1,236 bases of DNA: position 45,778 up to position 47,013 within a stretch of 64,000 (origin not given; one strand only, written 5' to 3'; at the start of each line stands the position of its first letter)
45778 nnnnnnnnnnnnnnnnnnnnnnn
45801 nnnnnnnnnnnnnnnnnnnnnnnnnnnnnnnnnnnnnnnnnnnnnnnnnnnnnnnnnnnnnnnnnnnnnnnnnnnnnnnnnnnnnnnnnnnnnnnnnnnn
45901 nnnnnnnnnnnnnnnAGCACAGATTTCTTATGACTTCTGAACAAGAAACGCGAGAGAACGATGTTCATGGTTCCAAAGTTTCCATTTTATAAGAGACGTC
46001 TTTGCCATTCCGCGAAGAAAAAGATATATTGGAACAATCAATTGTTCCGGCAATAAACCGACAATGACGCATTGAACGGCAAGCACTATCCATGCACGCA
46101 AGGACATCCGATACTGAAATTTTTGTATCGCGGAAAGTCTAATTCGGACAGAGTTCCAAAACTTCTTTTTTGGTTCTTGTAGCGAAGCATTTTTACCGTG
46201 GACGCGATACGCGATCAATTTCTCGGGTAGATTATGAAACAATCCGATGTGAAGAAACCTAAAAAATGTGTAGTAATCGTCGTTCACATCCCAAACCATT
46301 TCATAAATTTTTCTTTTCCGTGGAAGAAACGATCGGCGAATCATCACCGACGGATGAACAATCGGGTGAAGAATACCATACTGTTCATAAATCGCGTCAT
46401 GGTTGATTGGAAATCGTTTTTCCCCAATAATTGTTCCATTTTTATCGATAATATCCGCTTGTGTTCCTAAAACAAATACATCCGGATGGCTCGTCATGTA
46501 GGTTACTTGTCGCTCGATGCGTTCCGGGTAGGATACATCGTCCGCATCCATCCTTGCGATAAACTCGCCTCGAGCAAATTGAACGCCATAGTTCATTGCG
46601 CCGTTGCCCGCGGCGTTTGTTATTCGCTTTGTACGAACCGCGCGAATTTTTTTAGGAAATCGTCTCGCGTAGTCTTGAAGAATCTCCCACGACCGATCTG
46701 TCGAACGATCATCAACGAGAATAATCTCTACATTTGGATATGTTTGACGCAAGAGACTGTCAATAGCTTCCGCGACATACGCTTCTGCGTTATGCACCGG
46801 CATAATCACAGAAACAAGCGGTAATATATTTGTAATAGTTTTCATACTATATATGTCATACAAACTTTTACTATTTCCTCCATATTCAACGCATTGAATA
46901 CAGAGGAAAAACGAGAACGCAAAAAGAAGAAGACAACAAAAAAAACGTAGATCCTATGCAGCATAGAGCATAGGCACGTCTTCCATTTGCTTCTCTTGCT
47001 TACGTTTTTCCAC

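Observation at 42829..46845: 1028-aa polytopic membrane protein with 550-aa external domain, paired with a GT2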

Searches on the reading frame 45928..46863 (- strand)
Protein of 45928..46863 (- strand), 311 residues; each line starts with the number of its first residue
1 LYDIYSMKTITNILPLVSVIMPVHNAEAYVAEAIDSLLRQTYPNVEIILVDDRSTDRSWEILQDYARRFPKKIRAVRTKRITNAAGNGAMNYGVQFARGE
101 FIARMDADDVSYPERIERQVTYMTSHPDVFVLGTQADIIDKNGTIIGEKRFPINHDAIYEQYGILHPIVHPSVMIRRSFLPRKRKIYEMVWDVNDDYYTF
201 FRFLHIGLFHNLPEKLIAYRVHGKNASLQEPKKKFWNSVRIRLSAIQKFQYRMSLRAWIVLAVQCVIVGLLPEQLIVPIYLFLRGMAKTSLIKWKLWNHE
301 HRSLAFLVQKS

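Call 3: search_protein_families(library=pfam, proteins=[window:45928-46863:-], max_evalue=0.1)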
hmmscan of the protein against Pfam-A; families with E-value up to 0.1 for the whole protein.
window:45928-46863:- (311 aa): 5 families
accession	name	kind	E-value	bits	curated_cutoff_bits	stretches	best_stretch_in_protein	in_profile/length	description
PF00535.33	Glycos_transf_2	-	2.5e-37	128.8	23.3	1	18-179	1-163/168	Glycosyl transferase family 2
PF13641.12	Glyco_tranf_2_3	-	7.5e-16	59.3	27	1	17-137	3-124/230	Glycosyltransferase like family 2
PF10111.15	Glyco_tranf_2_2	-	1.3e-06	28.5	27.3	1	18-125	1-108/276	Glycosyltransferase like family 2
PF13704.12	Glyco_tranf_2_4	-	0.027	15.4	27.5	1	45-109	20-82/98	Glycosyl transferase family 2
PF09949.15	APP1_cat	-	0.03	14.7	27.1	1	27-76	103-150/154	Phosphatidate phosphatase APP1, catalytic domain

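Call 4: search_protein_families(library=ncbifam, proteins=[window:45928-46863:-], max_evalue=0.1)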
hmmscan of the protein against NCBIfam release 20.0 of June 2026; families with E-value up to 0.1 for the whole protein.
window:45928-46863:- (311 aa): 27 families (the best 25 are shown)
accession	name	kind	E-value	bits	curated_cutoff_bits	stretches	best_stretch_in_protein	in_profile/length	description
NF053739.1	GlytfEpsEBac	equivalog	1e-35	123.1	450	1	15-276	1-255/265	glycosyltransferase EpsE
NF047683.1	TeichurnBiosyTuaG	equivalog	3.8e-27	95.5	400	1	12-230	3-214/252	teichuronic acid biosynthesis protein TuaG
NF007482.0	PRK10073.1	equivalog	2.5e-23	82.6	423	1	12-139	3-125/334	glycosyltransferase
TIGR03937.1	PgaC_IcaA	equivalog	7.6e-17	61.3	422.3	1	13-147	43-173/407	poly-beta-1,6-N-acetyl-D-glucosamine synthase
NF007453.0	PRK10018.1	equivalog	1.2e-14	54.7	382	1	14-118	5-106/280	colanic acid biosynthesis glycosyltransferase WcaA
TIGR04017.1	WcaA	equivalog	2.3e-14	53.7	495.75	1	15-117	5-104/279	colanic acid biosynthesis glycosyltransferase WcaA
NF050050.1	ProtGlycPglI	equivalog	9.7e-14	51.4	500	1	15-122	2-107/306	GalNAc(5)-diNAcBac-PP-undecaprenol beta-1,3-glucosyltransferase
NF041875.1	EPS_EpsD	equivalog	1.2e-13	51.2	370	1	17-134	1-115/325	exopolysaccharide biosynthesis glycosyltransferase EpsD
TIGR03111.1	glyc2_xrt_Gpos1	hypoth_equivalog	4.2e-13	48.9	363.95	1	10-132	44-165/439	TIGR03111 family XrtG-associated glycosyltransferase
NF038299.1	EPS_HpsN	equivalog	3.4e-12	46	425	1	15-129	1-112/317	hormogonium polysaccharide biosynthesis glycosyltransferase HpsN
TIGR03469.1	HpnB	hypoth_equivalog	1.9e-11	43.6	379.25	1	9-124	38-161/386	hopene-associated glycosyltransferase HpnB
TIGR03965.1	mycofact_glyco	equivalog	5e-11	42.1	280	1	14-131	73-186/467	mycofactocin biosynthesis glycosyltransferase MftF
NF041394.1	GtaseAglG_Halo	equivalog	2.5e-10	40.1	440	1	17-133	3-117/304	glucosyl-dolichyl phosphate glucuronosyltransferase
NF038302.1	EPS_HpsE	equivalog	4.9e-10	38.9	300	1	18-135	4-123/307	hormogonium polysaccharide biosynthesis glycosyltransferase HpsE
TIGR04283.1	glyco_like_mftF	equivalog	1.9e-09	37.5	182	1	17-124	1-97/221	TIGR04283 family arsenosugar biosynthesis glycosyltransferase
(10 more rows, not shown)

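Call 25: search_solved_structures(query=window:45928-46863:-, max_evalue=0.001)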
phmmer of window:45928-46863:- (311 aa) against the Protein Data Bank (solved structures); distinct sequences matched with E-value up to 0.001: 26.
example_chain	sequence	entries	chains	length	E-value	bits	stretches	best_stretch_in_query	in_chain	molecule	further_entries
2z87_A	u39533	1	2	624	1.9e-20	76.3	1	13-244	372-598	Chondroitin synthase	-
2z86_A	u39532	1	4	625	1.9e-20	76.3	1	13-244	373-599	Chondroitin synthase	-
8vh7_A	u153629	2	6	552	2.6e-18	69.3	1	7-129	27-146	Heparosan synthase B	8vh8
8viw_A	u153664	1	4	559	2.6e-18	69.3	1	7-129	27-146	Heparosan synthase B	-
5hea_A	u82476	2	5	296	4.8e-18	68.4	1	16-112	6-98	Putative glycosyltransferase (GalT1)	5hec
3bcv_A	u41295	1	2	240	1.7e-16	63.4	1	12-111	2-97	Putative glycosyltransferase protein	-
1h7l_A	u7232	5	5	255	2.1e-15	59.7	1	15-216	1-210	SPORE COAT POLYSACCHARIDE BIOSYNTHESIS PROTEIN SPSA | PROTEIN (SPORE COAT POLYSACCHARIDE BIOSYNTHESIS PROTEIN SPSA)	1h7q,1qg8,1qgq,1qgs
5tze_C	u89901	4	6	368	6.3e-14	54.9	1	18-215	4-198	Glycosyl transferase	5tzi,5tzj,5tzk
5tz8_A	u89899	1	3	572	1.5e-13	53.7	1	18-152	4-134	Glycosyl transferase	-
6p61_A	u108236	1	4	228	1.9e-12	50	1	14-149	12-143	Glycosyltransferase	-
8bz4_A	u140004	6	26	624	5e-11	45.4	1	17-239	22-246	Glycosyltransferase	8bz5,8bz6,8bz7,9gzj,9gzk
8bz8_A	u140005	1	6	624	1.6e-10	43.8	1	17-239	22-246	Glycosyltransferase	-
9jma_A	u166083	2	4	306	1.1e-09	41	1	16-221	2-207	GalNAc(5)-diNAcBac-PP-undecaprenol beta-1,3-glucosyltransferase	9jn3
5mlz_A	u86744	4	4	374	4.7e-08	35.6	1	17-129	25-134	Dolichol monophosphate mannose synthase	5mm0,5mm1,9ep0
6h1j_A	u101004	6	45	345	6.4e-07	31.9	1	15-133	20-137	Probable ss-1,3-N-acetylglucosaminyltransferase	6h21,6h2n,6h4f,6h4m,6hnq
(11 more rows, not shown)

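Call 44: find_homologous_proteins(query=window:45928-46863:-, max_evalue=0.00001)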
Query window:45928-46863:- (311 aa): 2544 proteins with E <= 0.00001 among 3307 candidates; the best 120 are listed.
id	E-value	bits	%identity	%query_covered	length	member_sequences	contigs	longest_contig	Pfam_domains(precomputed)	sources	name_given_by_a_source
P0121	2.2e-203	692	100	98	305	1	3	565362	PF10111.15,PF13506.14,PF13641.13,PF00535.33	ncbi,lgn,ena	-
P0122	1.6e-179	614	88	98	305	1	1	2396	PF10111.15,PF13506.14,PF13641.13,PF00535.33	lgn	-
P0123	1.5e-171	587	84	98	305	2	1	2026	PF10111.15,PF13506.14,PF13641.13,PF00535.33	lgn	-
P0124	7.8e-126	437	65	88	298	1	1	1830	PF10111.15,PF13506.14,PF13641.13,PF00535.33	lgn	-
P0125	3.0e-115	402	59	91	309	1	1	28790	PF10111.15,PF13506.14,PF13641.13,PF00535.33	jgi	jgi:glycosyltransferase involved in cell wall biosynthesis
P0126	8.9e-112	391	60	88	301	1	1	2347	PF10111.15,PF13506.14,PF13641.13,PF00535.33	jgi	jgi:glycosyltransferase involved in cell wall biosynthesis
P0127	1.1e-111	391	60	88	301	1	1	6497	PF10111.15,PF13641.13,PF00535.33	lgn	-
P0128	4.3e-111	389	58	90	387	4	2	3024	PF10111.15,PF13506.14,PF13641.13,PF00535.33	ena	-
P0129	2.1e-110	387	59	89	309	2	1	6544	PF10111.15,PF13506.14,PF13641.13,PF00535.33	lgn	-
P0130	4.3e-110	386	59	91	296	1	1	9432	PF10111.15,PF13506.14,PF13641.13,PF00535.33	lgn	-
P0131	1.6e-109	384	60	88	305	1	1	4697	PF10111.15,PF13506.14,PF13641.13,PF00535.33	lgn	-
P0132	3.5e-109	383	54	93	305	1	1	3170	PF10111.15,PF13506.14,PF13641.13,PF00535.33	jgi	jgi:glycosyltransferase involved in cell wall biosynthesis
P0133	5.1e-108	379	57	90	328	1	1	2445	PF10111.15,PF13506.14,PF13641.13,PF00535.33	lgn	-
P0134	2.6e-107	376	59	86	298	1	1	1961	PF10111.15,PF13641.13,PF00535.33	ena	-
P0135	4.7e-107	376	57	92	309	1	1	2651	PF10111.15,PF13641.13,PF00535.33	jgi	jgi:glycosyltransferase involved in cell wall biosynthesis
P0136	8.3e-107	375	59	87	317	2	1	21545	PF10111.15,PF13506.14,PF13641.13,PF00535.33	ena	-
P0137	8.7e-107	375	56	92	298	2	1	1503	PF10111.15,PF13506.14,PF13641.13,PF00535.33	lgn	-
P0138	1.8e-106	374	57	94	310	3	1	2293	PF10111.15,PF13641.13,PF00535.33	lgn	-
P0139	1.9e-106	374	58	91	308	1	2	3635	PF10111.15,PF13641.13,PF00535.33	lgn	-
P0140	3.4e-106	373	55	95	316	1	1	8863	PF13506.14,PF13641.13,PF00535.33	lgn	-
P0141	4.9e-106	372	57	91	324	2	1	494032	PF10111.15,PF13506.14,PF13641.13,PF00535.33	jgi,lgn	-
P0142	6.4e-106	372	54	92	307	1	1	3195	PF10111.15,PF13506.14,PF13641.13,PF00535.33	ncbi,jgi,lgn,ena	-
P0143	7.9e-106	372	56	92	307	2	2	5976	PF10111.15,PF13506.14,PF13641.13,PF00535.33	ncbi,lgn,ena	-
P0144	1.6e-105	371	57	89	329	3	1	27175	PF10111.15,PF13506.14,PF13641.13,PF00535.33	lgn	-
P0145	1.6e-105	371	59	88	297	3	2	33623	PF10111.15,PF13641.13,PF00535.33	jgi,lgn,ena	-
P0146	2.6e-105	370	56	90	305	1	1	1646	PF10111.15,PF13641.13,PF00535.33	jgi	-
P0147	2.8e-105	370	57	90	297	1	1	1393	PF13641.13,PF00535.33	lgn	-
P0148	7.7e-105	368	57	90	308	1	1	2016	PF10111.15,PF13641.13,PF00535.33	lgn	-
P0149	1.1e-104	368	59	88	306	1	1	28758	PF10111.15,PF13506.14,PF13641.13,PF00535.33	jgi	jgi:glycosyltransferase involved in cell wall biosynthesis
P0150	6.2e-104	365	57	88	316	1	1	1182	PF10111.15,PF13641.13,PF00535.33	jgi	jgi:glycosyltransferase involved in cell wall biosynthesis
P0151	9.3e-104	365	56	89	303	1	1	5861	PF10111.15,PF13506.14,PF13641.13,PF00535.33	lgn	-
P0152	1.2e-103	364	55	91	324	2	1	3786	PF10111.15,PF13641.13,PF00535.33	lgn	-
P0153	1.5e-103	364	56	90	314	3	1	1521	PF13506.14,PF13641.13,PF00535.33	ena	-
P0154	2.8e-103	363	56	91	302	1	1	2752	PF10111.15,PF13641.13,PF00535.33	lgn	-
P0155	4.2e-103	363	53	96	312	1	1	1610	PF10111.15,PF13506.14,PF13641.13,PF00535.33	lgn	-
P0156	5.0e-103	362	58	87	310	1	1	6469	PF10111.15,PF13641.13,PF00535.33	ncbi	ncbi:MAG: glycosyltransferase [Candidatus Gottesmanbacteria bacterium]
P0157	6.7e-103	362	58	87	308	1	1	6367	PF10111.15,PF13506.14,PF13641.13,PF00535.33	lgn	-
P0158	1.1e-102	361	57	87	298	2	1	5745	PF10111.15,PF13641.13,PF00535.33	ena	-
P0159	1.6e-102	361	56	88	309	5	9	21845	PF10111.15,PF13641.13,PF00535.33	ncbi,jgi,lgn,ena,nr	ncbi:TPA: hypothetical protein DIS60_02055 [Patescibacteria group bacterium]|nr:hypothetical protein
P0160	1.2e-101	358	57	88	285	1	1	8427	PF10111.15,PF13641.13,PF00535.33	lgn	-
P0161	1.5e-101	357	56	91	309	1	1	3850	PF10111.15,PF13506.14,PF13641.13,PF00535.33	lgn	-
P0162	3.0e-101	357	55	89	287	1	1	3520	PF10111.15,PF13506.14,PF13641.13,PF00535.33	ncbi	-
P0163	4.0e-101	356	54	93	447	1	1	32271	PF10111.15,PF13506.14,PF13641.13,PF00535.33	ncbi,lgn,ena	-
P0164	6.0e-101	356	56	88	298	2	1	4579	PF10111.15,PF13641.13,PF00535.33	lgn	-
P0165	1.2e-100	355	56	88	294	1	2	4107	PF10111.15,PF13506.14,PF13641.13,PF00535.33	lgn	-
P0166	1.4e-100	354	56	90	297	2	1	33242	PF13641.13,PF00535.33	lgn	-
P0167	1.6e-100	354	51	93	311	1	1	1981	PF10111.15,PF13506.14,PF13641.13,PF00535.33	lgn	-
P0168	1.7e-99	351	54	93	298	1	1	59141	PF10111.15,PF13641.13,PF00535.33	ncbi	-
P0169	7.2e-99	349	56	87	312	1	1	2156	PF10111.15,PF13506.14,PF13641.13,PF00535.33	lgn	-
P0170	9.0e-99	348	51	97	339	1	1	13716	PF10111.15,PF13641.13,PF00535.33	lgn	-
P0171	1.8e-98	347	54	92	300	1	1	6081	PF10111.15,PF13641.13,PF00535.33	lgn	-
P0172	1.3e-97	345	53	90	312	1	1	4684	PF10111.15,PF13641.13,PF00535.33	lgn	-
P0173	3.8e-97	343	53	90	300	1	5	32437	PF10111.15,PF13506.14,PF13641.13,PF00535.33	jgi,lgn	-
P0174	5.3e-97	343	55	86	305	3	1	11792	PF10111.15,PF13641.13,PF00535.33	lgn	-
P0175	9.8e-97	342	51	89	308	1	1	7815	PF10111.15,PF13641.13,PF00535.33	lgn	-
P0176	1.7e-96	341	54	89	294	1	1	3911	PF10111.15,PF13506.14,PF13641.13,PF00535.33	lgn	-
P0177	1.9e-96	341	53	89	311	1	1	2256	PF10111.15,PF13506.14,PF13641.13,PF00535.33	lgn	-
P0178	1.9e-96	341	52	89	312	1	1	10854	PF10111.15,PF13506.14,PF13641.13,PF00535.33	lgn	-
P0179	2.0e-96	341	54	87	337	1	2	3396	PF13506.14,PF13641.13,PF00535.33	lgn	-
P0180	2.0e-96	341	52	91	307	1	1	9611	PF10111.15,PF13506.14,PF13641.13,PF00535.33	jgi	jgi:glycosyltransferase involved in cell wall biosynthesis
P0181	1.0e-95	338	51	93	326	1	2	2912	PF10111.15,PF13506.14,PF13641.13,PF00535.33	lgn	-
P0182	2.2e-95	337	54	91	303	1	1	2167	PF13506.14,PF13641.13,PF00535.33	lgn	-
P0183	3.3e-95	337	54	87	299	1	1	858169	PF10111.15,PF13506.14,PF13641.13,PF00535.33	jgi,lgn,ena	-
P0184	5.2e-95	336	52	90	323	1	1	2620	PF10111.15,PF13641.13,PF00535.33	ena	-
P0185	6.1e-95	336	52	86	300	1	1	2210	PF10111.15,PF13641.13,PF00535.33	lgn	-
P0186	8.4e-95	335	53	88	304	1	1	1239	PF10111.15,PF13506.14,PF13641.13,PF00535.33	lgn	-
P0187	1.1e-94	335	52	89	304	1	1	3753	PF13506.14,PF13641.13,PF00535.33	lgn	-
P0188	1.6e-94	334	51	95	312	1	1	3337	PF10111.15,PF13506.14,PF13641.13,PF00535.33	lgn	-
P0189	2.5e-94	334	50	93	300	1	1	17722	PF10111.15,PF13641.13,PF00535.33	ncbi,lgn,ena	-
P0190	2.8e-94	334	51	91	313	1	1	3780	PF10111.15,PF13506.14,PF13641.13,PF00535.33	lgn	-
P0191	5.4e-94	333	49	88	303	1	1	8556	PF13506.14,PF13641.13,PF00535.33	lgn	-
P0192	1.5e-93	331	50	94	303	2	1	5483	PF13506.14,PF13641.13,PF00535.33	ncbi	-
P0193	2.2e-93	331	52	90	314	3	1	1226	PF10111.15,PF13641.13,PF00535.33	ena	-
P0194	3.6e-93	330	51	88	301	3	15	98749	PF10111.15,PF13641.13,PF00535.33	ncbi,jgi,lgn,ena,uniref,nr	ncbi:MAG: Glycosyl transferase family 2 [Candidatus Gottesmanbacteria bacterium GW2011_GWB1_43_11]|u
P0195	5.0e-93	330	53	86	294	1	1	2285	PF10111.15,PF13641.13,PF00535.33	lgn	-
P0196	9.1e-93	329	52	90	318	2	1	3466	PF10111.15,PF13506.14,PF13641.13,PF00535.33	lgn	-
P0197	2.2e-92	327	51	90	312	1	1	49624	PF10111.15,PF13506.14,PF13641.13,PF00535.33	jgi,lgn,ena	-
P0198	3.1e-92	327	52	90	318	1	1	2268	PF10111.15,PF13506.14,PF13641.13,PF00535.33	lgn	-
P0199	3.8e-92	327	52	88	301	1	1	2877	PF10111.15,PF13641.13,PF00535.33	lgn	-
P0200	1.1e-91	325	51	87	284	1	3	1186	PF10111.15,PF13506.14,PF13641.13,PF00535.33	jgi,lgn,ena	-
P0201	1.4e-91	325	53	87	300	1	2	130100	PF10111.15,PF13506.14,PF13641.13,PF00535.33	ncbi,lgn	-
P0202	3.4e-91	324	53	91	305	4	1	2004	PF10111.15,PF13506.14,PF13641.13,PF00535.33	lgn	-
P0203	4.0e-91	323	48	89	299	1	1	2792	PF10111.15,PF13641.13,PF00535.33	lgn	-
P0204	5.1e-91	323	51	91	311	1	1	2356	PF10111.15,PF13506.14,PF13641.13,PF00535.33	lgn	-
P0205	7.5e-91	322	51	90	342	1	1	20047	PF10111.15,PF13506.14,PF13641.13,PF00535.33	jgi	jgi:glycosyltransferase involved in cell wall biosynthesis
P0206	8.4e-91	322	52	90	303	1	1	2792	PF10111.15,PF13506.14,PF13641.13,PF00535.33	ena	-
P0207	1.3e-90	322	51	91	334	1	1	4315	PF10111.15,PF13641.13,PF00535.33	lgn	-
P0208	1.6e-90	321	51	89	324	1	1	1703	PF10111.15,PF13641.13,PF00535.33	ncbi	-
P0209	4.3e-90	320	49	91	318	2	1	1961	PF10111.15,PF13506.14,PF13641.13,PF00535.33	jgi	-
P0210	5.4e-90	320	52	91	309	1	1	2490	PF10111.15,PF13506.14,PF13641.13,PF00535.33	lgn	-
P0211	5.5e-90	320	49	89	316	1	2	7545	PF10111.15,PF13506.14,PF13641.13,PF00535.33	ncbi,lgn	-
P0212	1.9e-89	318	50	88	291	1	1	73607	PF10111.15,PF13506.14,PF13641.13,PF00535.33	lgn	-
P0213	1.9e-89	318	49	88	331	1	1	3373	PF10111.15,PF13506.14,PF13641.13,PF00535.33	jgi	jgi:glycosyltransferase involved in cell wall biosynthesis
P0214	2.1e-89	318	51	89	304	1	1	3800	PF10111.15,PF13506.14,PF13641.13,PF00535.33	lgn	-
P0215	2.5e-89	317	52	89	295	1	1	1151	PF10111.15,PF13506.14,PF13641.13,PF00535.33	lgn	-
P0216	3.7e-89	317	50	91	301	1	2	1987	PF10111.15,PF13506.14,PF13641.13,PF00535.33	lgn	-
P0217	5.2e-89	316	50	90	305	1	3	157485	PF10111.15,PF13641.13,PF00535.33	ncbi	-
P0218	5.3e-89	316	53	90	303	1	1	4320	PF10111.15,PF13641.13,PF00535.33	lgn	-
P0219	7.4e-89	316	51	86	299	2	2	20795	PF10111.15,PF13641.13,PF00535.33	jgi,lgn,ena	-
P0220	8.5e-89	316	49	90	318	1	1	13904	PF10111.15,PF13506.14,PF13641.13,PF00535.33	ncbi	-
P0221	1.1e-88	315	51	90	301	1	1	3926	PF10111.15,PF13641.13,PF00535.33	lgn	-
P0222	2.3e-88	314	50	89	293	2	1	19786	PF13506.14,PF13641.13,PF00535.33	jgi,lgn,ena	-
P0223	2.9e-88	314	50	89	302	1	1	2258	PF13506.14,PF13641.13,PF00535.33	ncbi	-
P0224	3.0e-88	314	49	88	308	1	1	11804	PF10111.15,PF13506.14,PF13641.13,PF00535.33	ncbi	-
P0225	5.0e-88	313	49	89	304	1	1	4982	PF10111.15,PF13506.14,PF13641.13,PF00535.33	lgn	-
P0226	5.2e-88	313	49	89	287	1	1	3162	PF10111.15,PF13506.14,PF13641.13,PF00535.33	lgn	-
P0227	8.2e-88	312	48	89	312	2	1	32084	PF10111.15,PF13506.14,PF13641.13,PF00535.33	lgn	-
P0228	1.1e-87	312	50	86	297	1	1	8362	PF10111.15,PF13506.14,PF13641.13,PF00535.33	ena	-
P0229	1.2e-87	312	50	90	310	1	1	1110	PF10111.15,PF13641.13,PF00535.33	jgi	-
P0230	1.8e-87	311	49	90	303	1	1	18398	PF10111.15,PF13641.13,PF00535.33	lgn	-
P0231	3.1e-87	310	51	89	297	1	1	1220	PF10111.15,PF13506.14,PF13641.13,PF00535.33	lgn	-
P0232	1.3e-86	308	49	94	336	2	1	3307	PF10111.15,PF13506.14,PF13641.13,PF00535.33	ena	-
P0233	1.4e-86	308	51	87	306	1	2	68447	PF13641.13,PF00535.33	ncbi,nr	ncbi:glycosyltransferase [Candidatus Microgenomates bacterium]|nr:glycosyltransferase [Candidatus Mi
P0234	4.6e-86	307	49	90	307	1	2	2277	PF10111.15,PF13506.14,PF13641.13,PF00535.33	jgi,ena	-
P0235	5.2e-86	306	49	89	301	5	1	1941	PF10111.15,PF13506.14,PF13641.13,PF00535.33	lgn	-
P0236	6.3e-86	306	49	89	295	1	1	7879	PF10111.15,PF13506.14,PF13641.13,PF00535.33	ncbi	-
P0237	7.6e-86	306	50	87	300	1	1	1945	PF10111.15,PF13506.14,PF13641.13,PF00535.33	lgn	-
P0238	8.0e-86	306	49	90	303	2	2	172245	PF10111.15,PF13506.14,PF13641.13,PF00535.33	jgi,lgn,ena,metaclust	metaclust:\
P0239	1.0e-85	306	50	90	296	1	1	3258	PF10111.15,PF13641.13,PF00535.33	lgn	-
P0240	2.3e-85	304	51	88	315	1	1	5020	PF10111.15,PF13641.13,PF00535.33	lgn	-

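Call 48: search_solved_structures(query=A2, max_evalue=0.001)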
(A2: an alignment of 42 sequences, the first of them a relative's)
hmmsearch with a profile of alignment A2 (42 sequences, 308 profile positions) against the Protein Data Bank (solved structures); distinct sequences matched with E-value up to 0.001: 33.
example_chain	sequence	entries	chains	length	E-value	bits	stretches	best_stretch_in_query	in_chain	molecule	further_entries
2z87_A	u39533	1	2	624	6.2e-37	130.3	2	4-242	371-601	Chondroitin synthase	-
2z86_A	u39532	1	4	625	6.3e-37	130.3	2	4-242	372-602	Chondroitin synthase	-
8vh7_A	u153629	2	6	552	1.7e-27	99.3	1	4-124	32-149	Heparosan synthase B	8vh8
8viw_A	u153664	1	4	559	1.7e-27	99.3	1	4-124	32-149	Heparosan synthase B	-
5hea_A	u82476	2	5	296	6.5e-25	90.8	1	7-109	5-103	Putative glycosyltransferase (GalT1)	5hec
1h7l_A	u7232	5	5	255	4e-23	85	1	7-208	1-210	SPORE COAT POLYSACCHARIDE BIOSYNTHESIS PROTEIN SPSA | PROTEIN (SPORE COAT POLYSACCHARIDE BIOSYNTHESIS PROTEIN SPSA)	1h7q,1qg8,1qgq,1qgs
3bcv_A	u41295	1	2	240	2e-21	79.4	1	7-102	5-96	Putative glycosyltransferase protein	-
5tze_C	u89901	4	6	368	1.2e-20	76.9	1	10-212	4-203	Glycosyl transferase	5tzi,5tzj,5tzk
5tz8_A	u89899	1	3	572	2.5e-20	75.8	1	10-212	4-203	Glycosyl transferase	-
6p61_A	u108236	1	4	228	2.9e-19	72.3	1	3-143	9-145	Glycosyltransferase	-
6h1j_A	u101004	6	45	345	3.9e-18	68.6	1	8-138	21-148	Probable ss-1,3-N-acetylglucosaminyltransferase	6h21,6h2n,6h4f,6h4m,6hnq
3l7m_A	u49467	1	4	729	1.3e-14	57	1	10-101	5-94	Teichoic acid biosynthesis protein F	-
3l7j_A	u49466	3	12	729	1.3e-14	57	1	10-101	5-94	Teichoic acid biosynthesis protein F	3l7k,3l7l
3l7i_A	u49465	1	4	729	1.3e-14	57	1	10-101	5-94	Teichoic acid biosynthesis protein F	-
8bz4_A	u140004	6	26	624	5.7e-12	48.3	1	5-127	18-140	Glycosyltransferase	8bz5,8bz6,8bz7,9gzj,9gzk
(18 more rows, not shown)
